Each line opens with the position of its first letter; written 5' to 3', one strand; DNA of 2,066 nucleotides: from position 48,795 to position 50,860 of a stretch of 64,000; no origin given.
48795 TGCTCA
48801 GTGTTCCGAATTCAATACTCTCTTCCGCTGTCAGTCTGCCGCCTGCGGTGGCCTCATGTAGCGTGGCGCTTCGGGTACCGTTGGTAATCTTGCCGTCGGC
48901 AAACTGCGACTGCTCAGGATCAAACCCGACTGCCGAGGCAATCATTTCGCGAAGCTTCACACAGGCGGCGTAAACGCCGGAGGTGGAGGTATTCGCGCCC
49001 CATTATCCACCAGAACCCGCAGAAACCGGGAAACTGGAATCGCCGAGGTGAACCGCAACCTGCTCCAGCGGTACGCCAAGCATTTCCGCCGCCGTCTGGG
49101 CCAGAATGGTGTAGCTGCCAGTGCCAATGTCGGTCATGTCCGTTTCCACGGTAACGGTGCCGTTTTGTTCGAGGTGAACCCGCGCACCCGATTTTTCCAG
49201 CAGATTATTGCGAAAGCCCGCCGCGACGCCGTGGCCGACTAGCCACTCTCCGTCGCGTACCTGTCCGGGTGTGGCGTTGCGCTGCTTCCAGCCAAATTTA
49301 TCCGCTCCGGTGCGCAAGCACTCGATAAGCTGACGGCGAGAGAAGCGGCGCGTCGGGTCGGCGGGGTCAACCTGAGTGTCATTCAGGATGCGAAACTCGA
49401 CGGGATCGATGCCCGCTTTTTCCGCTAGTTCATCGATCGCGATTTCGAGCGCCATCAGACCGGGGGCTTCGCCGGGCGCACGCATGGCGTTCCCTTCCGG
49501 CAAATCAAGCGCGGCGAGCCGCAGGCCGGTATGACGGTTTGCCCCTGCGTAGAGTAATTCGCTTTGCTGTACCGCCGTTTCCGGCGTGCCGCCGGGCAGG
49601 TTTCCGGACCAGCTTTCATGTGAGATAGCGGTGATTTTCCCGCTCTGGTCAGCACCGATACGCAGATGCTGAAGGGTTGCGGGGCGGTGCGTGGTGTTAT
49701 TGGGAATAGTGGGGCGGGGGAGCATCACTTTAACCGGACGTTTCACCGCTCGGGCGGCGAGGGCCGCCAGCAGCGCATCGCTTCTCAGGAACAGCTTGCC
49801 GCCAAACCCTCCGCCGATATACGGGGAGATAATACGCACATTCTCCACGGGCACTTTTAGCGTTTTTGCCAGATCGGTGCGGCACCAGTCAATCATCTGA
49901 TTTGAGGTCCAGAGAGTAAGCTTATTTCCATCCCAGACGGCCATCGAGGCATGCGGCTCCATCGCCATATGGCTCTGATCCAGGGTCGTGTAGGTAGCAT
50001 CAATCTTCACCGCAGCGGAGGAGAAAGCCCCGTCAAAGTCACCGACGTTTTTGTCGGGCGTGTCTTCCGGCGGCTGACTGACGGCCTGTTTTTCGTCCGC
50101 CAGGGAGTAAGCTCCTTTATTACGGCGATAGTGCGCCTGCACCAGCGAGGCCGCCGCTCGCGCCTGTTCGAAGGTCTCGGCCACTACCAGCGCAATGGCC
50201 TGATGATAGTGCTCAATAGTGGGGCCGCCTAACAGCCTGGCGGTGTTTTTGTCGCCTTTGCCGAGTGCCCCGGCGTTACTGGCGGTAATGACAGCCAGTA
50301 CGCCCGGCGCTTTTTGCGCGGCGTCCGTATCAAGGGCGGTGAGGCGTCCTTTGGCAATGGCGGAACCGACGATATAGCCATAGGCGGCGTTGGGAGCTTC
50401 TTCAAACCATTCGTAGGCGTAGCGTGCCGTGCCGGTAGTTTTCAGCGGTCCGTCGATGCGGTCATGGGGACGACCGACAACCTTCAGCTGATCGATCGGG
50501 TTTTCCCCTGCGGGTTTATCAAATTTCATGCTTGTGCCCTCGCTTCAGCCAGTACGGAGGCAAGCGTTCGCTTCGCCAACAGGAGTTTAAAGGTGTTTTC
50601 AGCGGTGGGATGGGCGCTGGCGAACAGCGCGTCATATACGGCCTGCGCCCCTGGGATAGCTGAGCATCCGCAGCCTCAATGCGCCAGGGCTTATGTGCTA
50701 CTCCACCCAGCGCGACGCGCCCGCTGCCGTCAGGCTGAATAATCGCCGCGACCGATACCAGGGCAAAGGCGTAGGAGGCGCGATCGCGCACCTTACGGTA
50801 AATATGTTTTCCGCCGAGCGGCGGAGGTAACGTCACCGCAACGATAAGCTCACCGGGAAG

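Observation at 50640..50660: Homopolymer frameshift near the 3' end of paoB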

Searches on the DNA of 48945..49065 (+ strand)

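Call 10: search_dna_similar(query=window:48945-49065:+, collection=ecoli_genomes, mode=near, max_rows=40)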
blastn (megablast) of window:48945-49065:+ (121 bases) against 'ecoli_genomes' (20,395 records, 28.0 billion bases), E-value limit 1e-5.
Records with a match: 3609; places in all: 3610; records where one place covers at least 80% of the query: 3609.
Genomes with a match: 3604 of 5426; with a place that covers at least 80% of the query: 3604. Places per genome that has any: lowest 1, median 1, highest 2. On chromosomes: 3598 places; on plasmids: 12.
Best place of each record, by identity: >=99% 1041; 95-99% 2568.
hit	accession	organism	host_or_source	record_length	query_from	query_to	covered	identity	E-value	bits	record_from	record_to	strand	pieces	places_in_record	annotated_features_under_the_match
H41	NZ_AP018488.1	Escherichia coli O157:H7 strain PV15-279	Homo sapiens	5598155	1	121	100%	99.2%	3e-54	219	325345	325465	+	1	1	paoC: aldehyde oxidoreductase molybdenum-binding subunit PaoC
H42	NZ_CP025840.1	Escherichia coli strain 214-4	Homo sapiens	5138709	1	121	100%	99.2%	3e-54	219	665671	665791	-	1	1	paoC: aldehyde oxidoreductase molybdenum-binding subunit PaoC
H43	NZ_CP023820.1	Escherichia coli strain 7/2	Homo sapiens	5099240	1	121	100%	99.2%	3e-54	219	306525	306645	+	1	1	paoC: aldehyde oxidoreductase molybdenum-binding subunit PaoC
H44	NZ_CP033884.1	Escherichia coli strain 50579417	Homo sapiens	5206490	1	121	100%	99.2%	3e-54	219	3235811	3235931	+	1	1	paoC: aldehyde oxidoreductase molybdenum-binding subunit PaoC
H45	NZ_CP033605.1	Escherichia coli O157:H7 strain TR01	Cattle carcass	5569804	1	121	100%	99.2%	3e-54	219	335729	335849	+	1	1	paoC: aldehyde oxidoreductase molybdenum-binding subunit PaoC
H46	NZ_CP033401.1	Escherichia coli strain WCHEC020031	Homo sapiens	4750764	1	121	100%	99.2%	3e-54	219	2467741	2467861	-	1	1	paoC: aldehyde oxidoreductase molybdenum-binding subunit PaoC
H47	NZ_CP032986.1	Escherichia coli strain BE2-5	egret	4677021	1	121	100%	99.2%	3e-54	219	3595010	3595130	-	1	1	paoC: aldehyde oxidoreductase molybdenum-binding subunit PaoC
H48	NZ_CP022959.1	Escherichia coli ATCC 8739 strain ATCC 8739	stepwise adaptation to AgNO3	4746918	1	121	100%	99.2%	3e-54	219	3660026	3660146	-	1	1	paoC: aldehyde oxidoreductase molybdenum-binding subunit PaoC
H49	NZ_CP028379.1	Escherichia coli O145 str. RM9872 strain RM9872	Bos taurus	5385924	1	121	100%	99.2%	3e-54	219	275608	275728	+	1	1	paoC: aldehyde oxidoreductase molybdenum-binding subunit PaoC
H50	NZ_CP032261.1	Escherichia coli strain AR_0067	missing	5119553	1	121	100%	99.2%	3e-54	219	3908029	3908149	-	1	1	paoC: aldehyde oxidoreductase molybdenum-binding subunit PaoC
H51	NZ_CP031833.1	Escherichia coli strain 2452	Homo sapiens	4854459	1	121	100%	99.2%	3e-54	219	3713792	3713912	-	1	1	paoC: aldehyde oxidoreductase molybdenum-binding subunit PaoC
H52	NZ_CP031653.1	Escherichia coli strain UK_Dog_Liverpool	dog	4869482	1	121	100%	99.2%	3e-54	219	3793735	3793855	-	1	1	paoC: aldehyde oxidoreductase molybdenum-binding subunit PaoC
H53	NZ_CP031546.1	Escherichia coli strain cq9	pig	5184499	1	121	100%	99.2%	3e-54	219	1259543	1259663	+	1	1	paoC: aldehyde oxidoreductase molybdenum-binding subunit PaoC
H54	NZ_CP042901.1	Escherichia coli strain CFSAN061762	missing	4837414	1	121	100%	99.2%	3e-54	219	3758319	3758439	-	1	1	paoC: aldehyde oxidoreductase molybdenum-binding subunit PaoC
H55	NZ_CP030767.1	Escherichia coli strain 2017C-4109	missing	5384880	1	121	100%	99.2%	3e-54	219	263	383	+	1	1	paoC: aldehyde oxidoreductase molybdenum-binding subunit PaoC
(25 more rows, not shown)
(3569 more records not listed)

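Call 19: search_dna_similar(query=window:48985-49025:+, collection=ecoli_genomes, mode=near, max_rows=20, max_evalue=0.001)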
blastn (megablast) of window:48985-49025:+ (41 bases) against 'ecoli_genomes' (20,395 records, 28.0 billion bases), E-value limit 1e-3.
No match.

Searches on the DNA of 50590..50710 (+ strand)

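Call 7: search_dna_similar(query=window:50590-50710:+, collection=ecoli_genomes, mode=near, max_rows=40)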
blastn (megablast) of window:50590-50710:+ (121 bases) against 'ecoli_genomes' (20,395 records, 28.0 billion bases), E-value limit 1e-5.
Records with a match: 3582; places in all: 3583; records where one place covers at least 80% of the query: 3579.
Genomes with a match: 3578 of 5426; with a place that covers at least 80% of the query: 3575. Places per genome that has any: lowest 1, median 1, highest 2. On chromosomes: 3572 places; on plasmids: 11.
Best place of each record, by identity: >=99% 27; 95-99% 3555.
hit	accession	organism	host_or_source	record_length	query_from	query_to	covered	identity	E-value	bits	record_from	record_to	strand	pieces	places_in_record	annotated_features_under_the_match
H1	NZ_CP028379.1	Escherichia coli O145 str. RM9872 strain RM9872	Bos taurus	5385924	1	121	100%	100.0%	6e-56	224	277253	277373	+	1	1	paoB: aldehyde oxidoreductase FAD-binding subunit PaoB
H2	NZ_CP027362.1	Escherichia coli strain 95-3192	missing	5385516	1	121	100%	100.0%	6e-56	224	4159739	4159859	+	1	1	paoB: aldehyde oxidoreductase FAD-binding subunit PaoB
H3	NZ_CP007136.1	Escherichia coli O145:H28 str. RM12581 strain RM12581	lettuce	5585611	1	121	100%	100.0%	6e-56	224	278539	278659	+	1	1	paoB: aldehyde oxidoreductase FAD-binding subunit PaoB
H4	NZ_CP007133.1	Escherichia coli O145:H28 str. RM12761 strain RM12761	ice cream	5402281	1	121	100%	100.0%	6e-56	224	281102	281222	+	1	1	paoB: aldehyde oxidoreductase FAD-binding subunit PaoB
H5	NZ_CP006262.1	Escherichia coli O145:H28 str. RM13516 strain RM13516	Homo sapiens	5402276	1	121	100%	100.0%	6e-56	224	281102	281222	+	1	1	paoB: aldehyde oxidoreductase FAD-binding subunit PaoB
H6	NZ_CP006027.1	Escherichia coli O145:H28 str. RM13514 strain RM13514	Homo sapiens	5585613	1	121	100%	100.0%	6e-56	224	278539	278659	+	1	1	paoB: aldehyde oxidoreductase FAD-binding subunit PaoB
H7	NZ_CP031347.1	Escherichia coli O145 strain RM9873-C1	cattle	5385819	1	121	100%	100.0%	6e-56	224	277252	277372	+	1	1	paoB: aldehyde oxidoreductase FAD-binding subunit PaoB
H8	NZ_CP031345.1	Escherichia coli O145 strain RM12367-C1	creek water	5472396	1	121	100%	100.0%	6e-56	224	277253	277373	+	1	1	paoB: aldehyde oxidoreductase FAD-binding subunit PaoB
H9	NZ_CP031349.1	Escherichia coli O145 strain RM9467-C1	Cattle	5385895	1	121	100%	100.0%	6e-56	224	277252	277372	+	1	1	paoB: aldehyde oxidoreductase FAD-binding subunit PaoB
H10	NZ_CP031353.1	Escherichia coli O145 strain RM9154-C1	Cattle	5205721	1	121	100%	100.0%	6e-56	224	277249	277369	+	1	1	paoB: aldehyde oxidoreductase FAD-binding subunit PaoB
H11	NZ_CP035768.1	Escherichia coli O145 strain RM11626-C1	Cattle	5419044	1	121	100%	100.0%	6e-56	224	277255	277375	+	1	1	paoB: aldehyde oxidoreductase FAD-binding subunit PaoB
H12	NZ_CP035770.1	Escherichia coli O145 strain RM8988-C1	Cattle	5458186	1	121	100%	100.0%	6e-56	224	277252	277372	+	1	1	paoB: aldehyde oxidoreductase FAD-binding subunit PaoB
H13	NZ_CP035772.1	Escherichia coli O145 strain RM8843-C1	missing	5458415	1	121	100%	100.0%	6e-56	224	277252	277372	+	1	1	paoB: aldehyde oxidoreductase FAD-binding subunit PaoB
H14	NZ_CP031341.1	Escherichia coli O145 strain RM12275-C1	missing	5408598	1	121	100%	100.0%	6e-56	224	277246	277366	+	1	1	paoB: aldehyde oxidoreductase FAD-binding subunit PaoB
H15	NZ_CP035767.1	Escherichia coli O145 strain RM12522-C8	Cattle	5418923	1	121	100%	100.0%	6e-56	224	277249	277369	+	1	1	paoB: aldehyde oxidoreductase FAD-binding subunit PaoB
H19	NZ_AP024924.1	Escherichia coli O145:H28 strain 16003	Homo sapiens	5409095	1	121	100%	100.0%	6e-56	224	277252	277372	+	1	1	paoB: aldehyde oxidoreductase FAD-binding subunit PaoB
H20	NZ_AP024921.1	Escherichia coli O145:H28 strain 12E115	Homo sapiens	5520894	1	121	100%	100.0%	6e-56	224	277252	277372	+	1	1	paoB: aldehyde oxidoreductase FAD-binding subunit PaoB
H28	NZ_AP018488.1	Escherichia coli O157:H7 strain PV15-279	Homo sapiens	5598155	1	121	100%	98.4%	1e-52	213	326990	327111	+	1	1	paoB: aldehyde oxidoreductase FAD-binding subunit PaoB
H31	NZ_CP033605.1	Escherichia coli O157:H7 strain TR01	Cattle carcass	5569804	1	121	100%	98.4%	1e-52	213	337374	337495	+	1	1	paoB: aldehyde oxidoreductase FAD-binding subunit PaoB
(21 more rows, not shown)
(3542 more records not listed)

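Call 8: get_annotated_region(hit=H6, flank=5000)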
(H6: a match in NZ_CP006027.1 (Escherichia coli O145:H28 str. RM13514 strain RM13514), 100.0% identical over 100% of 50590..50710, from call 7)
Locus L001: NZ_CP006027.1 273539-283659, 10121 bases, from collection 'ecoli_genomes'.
description: Escherichia coli O145:H28 str. RM13514 chromosome, complete genome
organism: Escherichia coli O145:H28 str. RM13514 strain RM13514 (NCBI taxid 1248902)
replicon: chromosome; assembly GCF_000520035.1
host: Homo sapiens; source: feces; clinical sample; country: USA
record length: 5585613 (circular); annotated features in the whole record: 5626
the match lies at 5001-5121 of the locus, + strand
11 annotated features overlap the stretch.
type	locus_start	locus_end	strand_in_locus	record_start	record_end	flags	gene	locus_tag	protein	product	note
CDS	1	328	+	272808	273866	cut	-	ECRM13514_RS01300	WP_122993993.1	alpha/beta hydrolase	-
CDS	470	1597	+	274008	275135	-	-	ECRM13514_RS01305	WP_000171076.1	MFS transporter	-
CDS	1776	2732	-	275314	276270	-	paoD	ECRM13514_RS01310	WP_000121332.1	molybdenum cofactor insertion chaperone PaoD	-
CDS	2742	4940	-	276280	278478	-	paoC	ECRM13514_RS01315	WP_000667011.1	aldehyde oxidoreductase molybdenum-binding subunit PaoC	-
CDS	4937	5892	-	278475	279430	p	paoB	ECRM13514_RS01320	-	aldehyde oxidoreductase FAD-binding subunit PaoB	frameshifted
CDS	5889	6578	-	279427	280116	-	paoA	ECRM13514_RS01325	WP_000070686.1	aldehyde dehydrogenase iron-sulfur subunit PaoA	-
CDS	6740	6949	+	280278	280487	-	-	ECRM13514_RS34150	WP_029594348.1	hypothetical protein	-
CDS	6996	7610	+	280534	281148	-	yagU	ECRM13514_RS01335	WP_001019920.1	YagU family protein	-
CDS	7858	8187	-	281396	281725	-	ykgJ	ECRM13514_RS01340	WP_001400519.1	YkgJ family cysteine cluster protein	-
CDS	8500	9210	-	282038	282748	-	ecpE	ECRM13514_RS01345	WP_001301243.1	fimbrial chaperone EcpE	-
CDS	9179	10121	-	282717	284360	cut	ecpD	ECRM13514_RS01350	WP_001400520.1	fimbrial adhesin EcpD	-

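Call 9: get_annotated_region(hit=H28, flank=5000)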
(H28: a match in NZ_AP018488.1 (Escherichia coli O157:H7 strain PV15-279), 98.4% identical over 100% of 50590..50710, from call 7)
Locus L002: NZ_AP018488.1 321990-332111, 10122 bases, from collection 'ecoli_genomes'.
description: Escherichia coli O157:H7 strain PV15-279 chromosome, complete genome
organism: Escherichia coli O157:H7 strain PV15-279 (NCBI taxid 83334)
replicon: chromosome; assembly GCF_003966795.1
host: Homo sapiens; source: -; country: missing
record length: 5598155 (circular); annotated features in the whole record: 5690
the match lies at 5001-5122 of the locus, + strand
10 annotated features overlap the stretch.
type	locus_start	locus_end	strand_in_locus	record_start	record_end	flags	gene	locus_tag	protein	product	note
CDS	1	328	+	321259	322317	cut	-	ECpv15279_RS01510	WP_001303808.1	alpha/beta hydrolase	-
CDS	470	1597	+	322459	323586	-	-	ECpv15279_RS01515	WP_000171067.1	MFS transporter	-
CDS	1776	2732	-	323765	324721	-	paoD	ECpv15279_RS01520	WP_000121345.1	molybdenum cofactor insertion chaperone PaoD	-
CDS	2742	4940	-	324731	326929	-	paoC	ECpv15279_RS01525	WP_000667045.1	aldehyde oxidoreductase molybdenum-binding subunit PaoC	-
CDS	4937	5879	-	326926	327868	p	paoB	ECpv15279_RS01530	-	aldehyde oxidoreductase FAD-binding subunit PaoB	frameshifted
CDS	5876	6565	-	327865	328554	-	paoA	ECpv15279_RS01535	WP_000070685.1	aldehyde dehydrogenase iron-sulfur subunit PaoA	-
CDS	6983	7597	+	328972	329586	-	yagU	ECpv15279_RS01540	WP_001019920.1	YagU family protein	-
CDS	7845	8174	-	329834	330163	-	ykgJ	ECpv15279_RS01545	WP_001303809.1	YkgJ family cysteine cluster protein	-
CDS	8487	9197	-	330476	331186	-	ecpE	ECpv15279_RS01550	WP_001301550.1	fimbrial chaperone EcpE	-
CDS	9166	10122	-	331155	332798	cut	ecpD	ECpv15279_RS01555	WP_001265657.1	fimbrial adhesin EcpD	-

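Call 18: search_dna_similar(query=window:50629-50670:+, collection=ecoli_genomes, mode=near, max_rows=60, max_evalue=0.001)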
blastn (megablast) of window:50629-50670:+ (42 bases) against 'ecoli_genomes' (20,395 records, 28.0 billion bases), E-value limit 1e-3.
Records with a match: 27; places in all: 27; records where one place covers at least 80% of the query: 27.
Genomes with a match: 27 of 5426; with a place that covers at least 80% of the query: 27. Places per genome that has any: lowest 1, median 1, highest 1. On chromosomes: 27 places; on plasmids: 0.
Best place of each record, by identity: >=99% 27.
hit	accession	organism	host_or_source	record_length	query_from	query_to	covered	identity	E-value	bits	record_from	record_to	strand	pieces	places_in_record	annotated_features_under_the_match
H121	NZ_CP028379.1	Escherichia coli O145 str. RM9872 strain RM9872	Bos taurus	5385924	1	42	100%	100.0%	8e-13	79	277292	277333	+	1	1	paoB: aldehyde oxidoreductase FAD-binding subunit PaoB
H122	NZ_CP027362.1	Escherichia coli strain 95-3192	missing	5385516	1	42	100%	100.0%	8e-13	79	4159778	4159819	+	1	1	paoB: aldehyde oxidoreductase FAD-binding subunit PaoB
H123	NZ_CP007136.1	Escherichia coli O145:H28 str. RM12581 strain RM12581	lettuce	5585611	1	42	100%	100.0%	8e-13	79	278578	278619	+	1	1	paoB: aldehyde oxidoreductase FAD-binding subunit PaoB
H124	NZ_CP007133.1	Escherichia coli O145:H28 str. RM12761 strain RM12761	ice cream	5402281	1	42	100%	100.0%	8e-13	79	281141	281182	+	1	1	paoB: aldehyde oxidoreductase FAD-binding subunit PaoB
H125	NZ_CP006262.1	Escherichia coli O145:H28 str. RM13516 strain RM13516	Homo sapiens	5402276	1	42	100%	100.0%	8e-13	79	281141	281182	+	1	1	paoB: aldehyde oxidoreductase FAD-binding subunit PaoB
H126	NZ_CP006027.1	Escherichia coli O145:H28 str. RM13514 strain RM13514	Homo sapiens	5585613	1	42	100%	100.0%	8e-13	79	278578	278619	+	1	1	paoB: aldehyde oxidoreductase FAD-binding subunit PaoB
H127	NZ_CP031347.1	Escherichia coli O145 strain RM9873-C1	cattle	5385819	1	42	100%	100.0%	8e-13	79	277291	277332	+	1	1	paoB: aldehyde oxidoreductase FAD-binding subunit PaoB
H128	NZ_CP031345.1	Escherichia coli O145 strain RM12367-C1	creek water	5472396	1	42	100%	100.0%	8e-13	79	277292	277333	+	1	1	paoB: aldehyde oxidoreductase FAD-binding subunit PaoB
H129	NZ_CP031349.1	Escherichia coli O145 strain RM9467-C1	Cattle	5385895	1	42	100%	100.0%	8e-13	79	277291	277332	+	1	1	paoB: aldehyde oxidoreductase FAD-binding subunit PaoB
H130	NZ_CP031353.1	Escherichia coli O145 strain RM9154-C1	Cattle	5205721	1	42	100%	100.0%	8e-13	79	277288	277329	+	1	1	paoB: aldehyde oxidoreductase FAD-binding subunit PaoB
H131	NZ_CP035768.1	Escherichia coli O145 strain RM11626-C1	Cattle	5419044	1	42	100%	100.0%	8e-13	79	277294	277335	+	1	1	paoB: aldehyde oxidoreductase FAD-binding subunit PaoB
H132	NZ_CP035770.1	Escherichia coli O145 strain RM8988-C1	Cattle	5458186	1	42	100%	100.0%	8e-13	79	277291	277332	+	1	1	paoB: aldehyde oxidoreductase FAD-binding subunit PaoB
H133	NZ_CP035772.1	Escherichia coli O145 strain RM8843-C1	missing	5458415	1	42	100%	100.0%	8e-13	79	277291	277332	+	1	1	paoB: aldehyde oxidoreductase FAD-binding subunit PaoB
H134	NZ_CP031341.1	Escherichia coli O145 strain RM12275-C1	missing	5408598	1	42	100%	100.0%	8e-13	79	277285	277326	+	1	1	paoB: aldehyde oxidoreductase FAD-binding subunit PaoB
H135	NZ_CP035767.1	Escherichia coli O145 strain RM12522-C8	Cattle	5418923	1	42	100%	100.0%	8e-13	79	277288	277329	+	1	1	paoB: aldehyde oxidoreductase FAD-binding subunit PaoB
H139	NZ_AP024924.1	Escherichia coli O145:H28 strain 16003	Homo sapiens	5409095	1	42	100%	100.0%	8e-13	79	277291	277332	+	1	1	paoB: aldehyde oxidoreductase FAD-binding subunit PaoB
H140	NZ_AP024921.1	Escherichia coli O145:H28 strain 12E115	Homo sapiens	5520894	1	42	100%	100.0%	8e-13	79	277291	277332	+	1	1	paoB: aldehyde oxidoreductase FAD-binding subunit PaoB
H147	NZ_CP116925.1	Escherichia coli strain MLI104K2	Homo sapiens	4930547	3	42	95%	100.0%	1e-11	75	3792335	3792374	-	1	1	paoB: aldehyde oxidoreductase FAD-binding subunit PaoB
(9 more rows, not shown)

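Call 20: get_annotated_region(hit=H147, flank=3000)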
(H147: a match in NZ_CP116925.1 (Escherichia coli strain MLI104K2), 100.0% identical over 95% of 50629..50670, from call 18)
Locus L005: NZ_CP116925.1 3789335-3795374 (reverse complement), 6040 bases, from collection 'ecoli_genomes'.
description: Escherichia coli strain MLI104K2 chromosome, complete genome
organism: Escherichia coli strain MLI104K2 (NCBI taxid 562)
replicon: chromosome; assembly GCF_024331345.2
host: Homo sapiens; source: stool sample; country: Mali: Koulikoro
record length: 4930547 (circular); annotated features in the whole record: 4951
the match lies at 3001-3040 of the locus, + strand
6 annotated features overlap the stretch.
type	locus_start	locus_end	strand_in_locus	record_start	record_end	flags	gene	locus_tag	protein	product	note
CDS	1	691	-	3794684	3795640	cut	paoD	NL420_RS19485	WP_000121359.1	molybdenum cofactor insertion chaperone PaoD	-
CDS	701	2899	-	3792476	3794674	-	paoC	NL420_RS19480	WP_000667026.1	aldehyde oxidoreductase molybdenum-binding subunit PaoC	-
CDS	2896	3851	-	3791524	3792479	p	paoB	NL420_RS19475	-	aldehyde oxidoreductase FAD-binding subunit PaoB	frameshifted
CDS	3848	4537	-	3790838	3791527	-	paoA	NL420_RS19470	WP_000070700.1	aldehyde dehydrogenase iron-sulfur subunit PaoA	-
CDS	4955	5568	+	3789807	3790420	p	yagU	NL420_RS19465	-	YagU family protein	frameshifted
CDS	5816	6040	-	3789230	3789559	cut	ykgJ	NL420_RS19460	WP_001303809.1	YkgJ family cysteine cluster protein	-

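Call 23: search_dna_similar(query=L002:5468-5509:+, collection=ecoli_genomes, mode=near, max_rows=30, max_evalue=0.001, rows=spread)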
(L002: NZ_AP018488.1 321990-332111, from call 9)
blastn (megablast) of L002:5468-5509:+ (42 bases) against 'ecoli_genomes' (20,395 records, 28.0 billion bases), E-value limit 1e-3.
Records with a match: 2; places in all: 2; records where one place covers at least 80% of the query: 2.
Genomes with a match: 2 of 5426; with a place that covers at least 80% of the query: 2. Places per genome that has any: lowest 1, median 1, highest 1. On chromosomes: 2 places; on plasmids: 0.
Best place of each record, by identity: >=99% 2.
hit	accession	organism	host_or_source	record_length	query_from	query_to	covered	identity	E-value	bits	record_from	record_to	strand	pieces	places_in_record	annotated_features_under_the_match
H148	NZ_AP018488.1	Escherichia coli O157:H7 strain PV15-279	Homo sapiens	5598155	1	42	100%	100.0%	8e-13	79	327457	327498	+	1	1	paoB: aldehyde oxidoreductase FAD-binding subunit PaoB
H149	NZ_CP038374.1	Escherichia coli O157:H7 strain F3113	beef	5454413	1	42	100%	100.0%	8e-13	79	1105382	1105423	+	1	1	paoB: aldehyde oxidoreductase FAD-binding subunit PaoB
